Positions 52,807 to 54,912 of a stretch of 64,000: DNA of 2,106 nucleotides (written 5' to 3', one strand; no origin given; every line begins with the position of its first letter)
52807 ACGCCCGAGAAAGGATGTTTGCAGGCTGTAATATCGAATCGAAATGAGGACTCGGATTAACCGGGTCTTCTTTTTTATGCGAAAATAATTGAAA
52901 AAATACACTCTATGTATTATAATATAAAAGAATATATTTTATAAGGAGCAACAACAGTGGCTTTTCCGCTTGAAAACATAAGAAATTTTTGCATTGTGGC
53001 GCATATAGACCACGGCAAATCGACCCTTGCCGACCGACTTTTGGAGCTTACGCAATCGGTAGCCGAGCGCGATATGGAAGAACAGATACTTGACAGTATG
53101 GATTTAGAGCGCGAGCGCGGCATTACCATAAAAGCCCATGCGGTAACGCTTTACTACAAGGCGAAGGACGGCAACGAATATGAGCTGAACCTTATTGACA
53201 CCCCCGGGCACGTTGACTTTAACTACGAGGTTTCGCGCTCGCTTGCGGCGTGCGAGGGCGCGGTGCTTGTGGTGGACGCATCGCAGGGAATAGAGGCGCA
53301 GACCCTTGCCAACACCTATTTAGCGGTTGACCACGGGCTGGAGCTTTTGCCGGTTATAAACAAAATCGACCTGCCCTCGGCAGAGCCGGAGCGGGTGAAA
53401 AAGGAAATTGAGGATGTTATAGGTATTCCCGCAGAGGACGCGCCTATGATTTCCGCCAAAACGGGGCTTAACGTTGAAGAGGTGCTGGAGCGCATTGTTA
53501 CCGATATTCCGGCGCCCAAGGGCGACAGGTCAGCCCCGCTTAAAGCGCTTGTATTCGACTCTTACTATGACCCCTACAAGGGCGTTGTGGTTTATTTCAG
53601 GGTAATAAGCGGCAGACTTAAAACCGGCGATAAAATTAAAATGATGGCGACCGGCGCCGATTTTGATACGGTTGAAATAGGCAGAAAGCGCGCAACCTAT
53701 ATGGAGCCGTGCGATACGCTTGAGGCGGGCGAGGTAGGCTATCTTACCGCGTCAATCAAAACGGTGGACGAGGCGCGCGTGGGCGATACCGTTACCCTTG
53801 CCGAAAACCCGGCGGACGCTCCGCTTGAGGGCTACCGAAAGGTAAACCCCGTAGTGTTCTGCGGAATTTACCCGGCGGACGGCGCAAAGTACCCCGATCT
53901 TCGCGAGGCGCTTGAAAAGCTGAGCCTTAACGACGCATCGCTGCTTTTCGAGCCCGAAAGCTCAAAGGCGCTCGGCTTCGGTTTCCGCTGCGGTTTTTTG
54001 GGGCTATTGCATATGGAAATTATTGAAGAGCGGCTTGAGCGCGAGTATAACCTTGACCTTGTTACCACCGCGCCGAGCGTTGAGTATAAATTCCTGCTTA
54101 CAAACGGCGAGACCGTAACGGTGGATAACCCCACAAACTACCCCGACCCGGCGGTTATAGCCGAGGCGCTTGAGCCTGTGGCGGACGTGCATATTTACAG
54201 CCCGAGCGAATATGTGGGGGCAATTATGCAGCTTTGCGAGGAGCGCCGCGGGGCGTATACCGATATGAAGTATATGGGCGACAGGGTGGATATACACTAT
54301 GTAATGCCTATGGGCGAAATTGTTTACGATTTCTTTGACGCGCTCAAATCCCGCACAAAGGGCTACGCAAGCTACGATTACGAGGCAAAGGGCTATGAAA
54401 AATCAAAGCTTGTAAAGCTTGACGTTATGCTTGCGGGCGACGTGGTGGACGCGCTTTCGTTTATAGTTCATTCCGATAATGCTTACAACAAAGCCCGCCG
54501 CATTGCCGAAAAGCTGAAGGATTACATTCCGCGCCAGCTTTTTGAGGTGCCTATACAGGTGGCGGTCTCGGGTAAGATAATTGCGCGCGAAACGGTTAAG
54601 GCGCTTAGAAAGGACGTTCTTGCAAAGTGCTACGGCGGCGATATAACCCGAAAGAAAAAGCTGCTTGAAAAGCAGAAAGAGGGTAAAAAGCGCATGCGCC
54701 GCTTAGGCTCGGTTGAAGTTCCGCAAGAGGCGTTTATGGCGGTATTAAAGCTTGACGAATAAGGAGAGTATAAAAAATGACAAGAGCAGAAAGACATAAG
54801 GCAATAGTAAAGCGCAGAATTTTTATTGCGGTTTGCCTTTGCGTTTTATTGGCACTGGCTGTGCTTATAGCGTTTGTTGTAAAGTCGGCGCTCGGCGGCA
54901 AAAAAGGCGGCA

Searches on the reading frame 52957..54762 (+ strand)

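Call 90: search_protein_families(library=pfam, proteins=[window:52957-54762:+], max_evalue=0.00001)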
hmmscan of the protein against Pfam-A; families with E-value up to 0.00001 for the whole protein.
window:52957-54762:+ (601 aa): 5 families
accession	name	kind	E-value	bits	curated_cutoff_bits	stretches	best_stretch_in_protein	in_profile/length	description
PF00009.33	GTP_EFTU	-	3.3e-55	187.1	26.5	1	6-185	1-187/188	Elongation factor Tu GTP binding domain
PF06421.17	LepA_C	-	3.3e-49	165.9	29.7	1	494-598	3-107/107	GTP-binding protein LepA C-terminus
PF00679.30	EFG_C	-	4.3e-23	81.6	27.9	1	404-489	2-87/89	Elongation factor G C-terminus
PF03144.31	GTP_EFTU_D2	-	1.5e-13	51.4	30.3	1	209-280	1-73/73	Elongation factor Tu domain 2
PF22042.2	EF-G_D2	-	2.8e-06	27.8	27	1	194-246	1-48/84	Elongation factor G domain 2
